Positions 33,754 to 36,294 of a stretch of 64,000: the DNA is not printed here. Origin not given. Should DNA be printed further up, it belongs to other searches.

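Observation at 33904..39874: Type IV pilus-like locus: long FlaI/TadA-type ATPase, FlaJ/TadC-like platform and two convergent class III pilins, one with a LamG/ConA-like lectin domain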

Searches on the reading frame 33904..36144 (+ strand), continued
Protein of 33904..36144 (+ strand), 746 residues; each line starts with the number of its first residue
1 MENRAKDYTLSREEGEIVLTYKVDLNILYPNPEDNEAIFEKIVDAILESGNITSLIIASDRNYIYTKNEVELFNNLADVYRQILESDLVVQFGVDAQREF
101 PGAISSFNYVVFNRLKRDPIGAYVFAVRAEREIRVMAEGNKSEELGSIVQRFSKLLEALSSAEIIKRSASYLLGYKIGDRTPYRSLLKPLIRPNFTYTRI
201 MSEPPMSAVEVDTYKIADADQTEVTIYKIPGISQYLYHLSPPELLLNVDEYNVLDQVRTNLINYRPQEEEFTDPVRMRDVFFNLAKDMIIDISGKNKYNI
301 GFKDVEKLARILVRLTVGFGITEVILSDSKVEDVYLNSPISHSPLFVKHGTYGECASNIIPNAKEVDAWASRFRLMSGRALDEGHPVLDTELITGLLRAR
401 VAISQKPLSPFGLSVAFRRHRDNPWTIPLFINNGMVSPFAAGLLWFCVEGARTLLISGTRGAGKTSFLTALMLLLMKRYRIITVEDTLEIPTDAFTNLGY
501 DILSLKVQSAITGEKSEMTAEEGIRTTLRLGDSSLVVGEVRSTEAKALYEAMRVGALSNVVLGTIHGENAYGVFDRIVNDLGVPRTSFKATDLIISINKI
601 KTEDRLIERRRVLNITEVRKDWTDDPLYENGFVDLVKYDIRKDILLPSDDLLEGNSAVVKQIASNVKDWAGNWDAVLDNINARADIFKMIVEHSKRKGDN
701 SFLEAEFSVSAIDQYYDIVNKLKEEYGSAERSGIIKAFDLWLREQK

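Call 24: find_encoding_contigs(protein=P0002, flank=8000, max_places=2)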
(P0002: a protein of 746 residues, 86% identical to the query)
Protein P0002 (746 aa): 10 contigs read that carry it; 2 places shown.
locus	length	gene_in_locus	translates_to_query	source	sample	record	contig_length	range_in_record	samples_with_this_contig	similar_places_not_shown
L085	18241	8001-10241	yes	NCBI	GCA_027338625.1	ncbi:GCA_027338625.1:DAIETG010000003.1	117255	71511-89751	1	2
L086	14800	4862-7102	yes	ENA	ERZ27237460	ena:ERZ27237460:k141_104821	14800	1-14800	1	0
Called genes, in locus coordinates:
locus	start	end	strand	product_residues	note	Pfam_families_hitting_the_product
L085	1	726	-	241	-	PF01791:DeoC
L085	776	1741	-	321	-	PF00294:PfkB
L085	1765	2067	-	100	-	PF01920:Prefoldin_2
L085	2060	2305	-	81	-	-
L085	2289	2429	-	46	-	PF03604:Zn_ribbon_RPAB4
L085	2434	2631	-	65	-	PF01780:Ribosomal_L37ae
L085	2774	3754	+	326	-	PF24034:DUF7343 (weak)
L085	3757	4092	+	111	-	PF01870:Hjc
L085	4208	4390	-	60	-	PF03911:Sec61_beta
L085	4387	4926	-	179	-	PF14512:TM1586_NiRdase, PF00881:Nitroreductase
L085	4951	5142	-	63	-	PF01667:Ribosomal_S27e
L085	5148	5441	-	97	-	PF00935:Ribosomal_L44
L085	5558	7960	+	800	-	-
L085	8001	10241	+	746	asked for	PF00437:T2SSE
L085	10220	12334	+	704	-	-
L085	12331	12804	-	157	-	-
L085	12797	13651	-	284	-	PF00491:Arginase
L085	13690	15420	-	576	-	PF04675:DNA_ligase_A_N, PF01068:DNA_ligase_A_M, PF04679:DNA_ligase_A_C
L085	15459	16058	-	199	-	PF02698:DUF218 (weak)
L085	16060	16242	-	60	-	-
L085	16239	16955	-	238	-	-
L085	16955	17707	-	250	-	PF13085:Fer2_3, PF13183:Fer4_8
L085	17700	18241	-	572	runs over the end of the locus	PF00890:FAD_binding_2, PF01266:DAO (weak), PF03486:HI0933_like (faint), PF07992:Pyr_redox_2 (faint), PF02910:Succ_DH_flav_C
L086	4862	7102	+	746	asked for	PF00437:T2SSE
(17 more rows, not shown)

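Call 56: list_cluster_members(proteins=[window:33904-36144:+, window:36123-38252:+, window:38249-38719:-, window:38750-39862:-])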
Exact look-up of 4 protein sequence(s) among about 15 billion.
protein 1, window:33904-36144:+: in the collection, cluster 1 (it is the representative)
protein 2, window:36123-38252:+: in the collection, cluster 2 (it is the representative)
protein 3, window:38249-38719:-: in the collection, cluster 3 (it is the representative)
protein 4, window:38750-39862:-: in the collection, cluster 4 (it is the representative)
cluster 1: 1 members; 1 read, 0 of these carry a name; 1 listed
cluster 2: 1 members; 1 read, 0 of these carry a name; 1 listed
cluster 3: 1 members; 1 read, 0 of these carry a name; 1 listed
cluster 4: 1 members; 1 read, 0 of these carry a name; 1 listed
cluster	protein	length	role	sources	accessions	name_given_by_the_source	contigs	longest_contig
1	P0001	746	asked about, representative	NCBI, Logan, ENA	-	-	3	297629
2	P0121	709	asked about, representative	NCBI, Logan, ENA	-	-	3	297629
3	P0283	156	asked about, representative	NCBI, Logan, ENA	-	-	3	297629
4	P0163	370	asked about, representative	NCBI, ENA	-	-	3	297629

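Call 77: search_protein_representatives(protein=P0283)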
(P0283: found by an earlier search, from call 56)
Query: 156 residues. Proteins with E-value up to 0.001 (for the whole library): 683; up to 1e-10: 48; up to 1e-30: 1. The best 150 are listed.
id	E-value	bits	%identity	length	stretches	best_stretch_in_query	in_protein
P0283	2.2e-93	325.9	100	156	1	1-156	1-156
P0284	3.1e-24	101.7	43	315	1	3-147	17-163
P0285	6.0e-24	100.8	36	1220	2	2-147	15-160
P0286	8.3e-22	93.8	46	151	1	3-124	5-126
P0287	1.2e-21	93.3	40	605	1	3-147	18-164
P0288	2.9e-21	92.0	46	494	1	4-130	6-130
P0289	7.9e-20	87.4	44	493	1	3-124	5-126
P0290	9.5e-19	83.9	38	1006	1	2-152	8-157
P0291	1.0e-18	83.8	43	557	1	1-136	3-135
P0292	2.2e-18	82.8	39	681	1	2-142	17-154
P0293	2.2e-18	82.7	42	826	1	3-153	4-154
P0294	9.9e-18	80.6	36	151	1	1-132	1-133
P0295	1.8e-16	76.5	37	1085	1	2-145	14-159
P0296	3.0e-16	75.8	42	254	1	4-125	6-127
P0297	4.3e-16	75.3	38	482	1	3-150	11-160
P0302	9.9e-15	70.9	39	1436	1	3-145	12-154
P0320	7.0e-13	64.9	33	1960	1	1-150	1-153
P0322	1.2e-12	64.1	34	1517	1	2-141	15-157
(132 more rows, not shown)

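Call 78: search_protein_families(library=pfam, proteins=[P0285, P0290, P0295, P0302, P0320, P0287, P0293, P0322], max_evalue=0.0001)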
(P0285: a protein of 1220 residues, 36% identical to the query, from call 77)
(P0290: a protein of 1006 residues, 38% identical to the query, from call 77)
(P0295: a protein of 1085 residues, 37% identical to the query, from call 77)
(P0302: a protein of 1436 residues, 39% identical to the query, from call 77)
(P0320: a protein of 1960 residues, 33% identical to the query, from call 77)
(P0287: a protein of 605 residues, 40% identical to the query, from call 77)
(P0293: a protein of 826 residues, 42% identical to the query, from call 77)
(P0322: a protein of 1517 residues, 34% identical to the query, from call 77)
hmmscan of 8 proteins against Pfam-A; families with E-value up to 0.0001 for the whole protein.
P0285 (1220 aa): 0 families

P0290 (1006 aa): 1 family
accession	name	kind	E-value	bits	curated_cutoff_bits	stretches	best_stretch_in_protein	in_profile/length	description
PF13385.13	Laminin_G_3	-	5.4e-17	62.8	27.6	1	569-695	23-149/151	Concanavalin A-like lectin/glucanases superfamily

P0295 (1085 aa): 0 families

P0302 (1436 aa): 0 families

P0320 (1960 aa): 1 family
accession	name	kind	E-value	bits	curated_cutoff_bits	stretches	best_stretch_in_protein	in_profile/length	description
PF10102.14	DUF2341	-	1.2e-25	90.2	23.4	3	199-296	3-82/84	Domain of unknown function (DUF2341)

P0287 (605 aa): 0 families

P0293 (826 aa): 1 family
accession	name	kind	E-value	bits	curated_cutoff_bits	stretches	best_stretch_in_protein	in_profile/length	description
PF10102.14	DUF2341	-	3.4e-08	34.3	23.4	0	194-291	3-83/84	Domain of unknown function (DUF2341)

P0322 (1517 aa): 3 families
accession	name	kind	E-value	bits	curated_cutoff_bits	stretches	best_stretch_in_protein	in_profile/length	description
PF10282.15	Lactonase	-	8.4e-23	81.6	21.7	0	958-1178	45-284/344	Lactonase, 7-bladed beta-propeller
PF02239.22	Cytochrom_D1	-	1.8e-12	46.9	25.5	0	1113-1203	12-94/368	Cytochrome D1 heme domain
PF21783.3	YNCE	-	1e-09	38.6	27.1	0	702-771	42-111/339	YNCE-like beta-propeller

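Call 87: search_protein_families(library=pfam, proteins=[L012:7574-8023:-, L012:6894-7577:-, L012:5148-5693:+, L026:10325-11020:+, L036:7895-8734:+, L012:12372-12773:+, L012:12832-15027:+, L012:3428-5104:+, L044:12581-13576:+, L052:6704-7954:+], max_evalue=0.01)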
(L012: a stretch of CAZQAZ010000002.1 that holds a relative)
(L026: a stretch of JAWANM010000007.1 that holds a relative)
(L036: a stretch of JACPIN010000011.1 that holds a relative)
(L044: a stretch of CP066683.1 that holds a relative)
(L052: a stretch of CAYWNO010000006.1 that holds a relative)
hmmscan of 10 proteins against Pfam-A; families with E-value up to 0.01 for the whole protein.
L012:7574-8023:- (149 aa): 5 families
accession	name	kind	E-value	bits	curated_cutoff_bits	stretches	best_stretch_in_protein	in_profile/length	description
PF03961.19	FapA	-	0.00068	19.8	31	1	21-120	139-240/272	Flagellar Assembly Protein A beta solenoid domain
PF25450.1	Rab11-FIP3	-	0.0063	17.2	31.9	0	71-112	70-111/125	Rab11-FIP3-like domain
PF11855.13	DUF3375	-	0.0068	15.8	28.6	1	43-110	137-206/474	Protein of unknown function (DUF3375)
PF04799.18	Fzo_mitofusin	-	0.0071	16.3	27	0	47-90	97-140/161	fzo-like conserved region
PF07889.17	DUF1664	-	0.0091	16.5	34.6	0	34-108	45-119/124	Protein of unknown function (DUF1664)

L012:6894-7577:- (227 aa): 3 families
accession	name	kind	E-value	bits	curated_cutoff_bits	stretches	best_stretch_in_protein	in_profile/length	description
PF05531.17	NPV_P10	-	2.4e-05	25.2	29.8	1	149-208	15-74/75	Nucleopolyhedrovirus P10 protein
PF05511.16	ATP-synt_F6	-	0.0041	17.9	27.9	1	164-204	32-72/97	Mitochondrial ATP synthase coupling factor 6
PF06103.16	DUF948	-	0.005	17.4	37.2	0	181-226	23-68/89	Bacterial protein of unknown function (DUF948)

L012:5148-5693:+ (181 aa): 0 families

L026:10325-11020:+ (231 aa): 0 families

L036:7895-8734:+ (279 aa): 0 families

L012:12372-12773:+ (133 aa): 1 family
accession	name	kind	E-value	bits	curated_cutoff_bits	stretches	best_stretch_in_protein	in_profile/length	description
PF01917.21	Arch_flagellin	-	0.0092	16.8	29.5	0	11-82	3-77/162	Archaebacterial flagellin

L012:12832-15027:+ (731 aa): 0 families

L012:3428-5104:+ (558 aa): 5 families
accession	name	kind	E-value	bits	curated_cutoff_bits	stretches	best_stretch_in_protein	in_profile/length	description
PF13620.12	CarboxypepD_reg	-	8e-14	52.2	32.3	1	178-245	2-77/82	Carboxypeptidase regulatory-like domain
PF02369.22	Big_1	-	5.1e-07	30.2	34.9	0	175-223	18-78/93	Bacterial Ig-like domain (group 1)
PF17802.7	SpaA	-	3.4e-06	27.6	23.1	0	266-311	3-49/91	Prealbumin-like fold domain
PF11974.14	bMG3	-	2e-05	24.9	34.9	1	264-311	13-59/103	Bacterial alpha-2-macroglobulin MG3 domain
PF13715.12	CarbopepD_reg_2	-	3.3e-05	24.2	32.2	1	184-246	7-73/88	CarboxypepD_reg-like domain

L044:12581-13576:+ (331 aa): 0 families

L052:6704-7954:+ (416 aa): 3 families
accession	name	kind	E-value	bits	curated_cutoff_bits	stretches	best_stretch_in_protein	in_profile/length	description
PF13385.13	Laminin_G_3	-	1.9e-21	77.3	27.6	1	219-410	5-150/151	Concanavalin A-like lectin/glucanases superfamily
PF02973.23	Sialidase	-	0.0016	18.4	26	1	390-413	161-184/189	Sialidase, N-terminal domain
PF06439.18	3keto-disac_hyd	-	0.0088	16.5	26.8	0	261-350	84-156/187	3-keto-disaccharide hydrolase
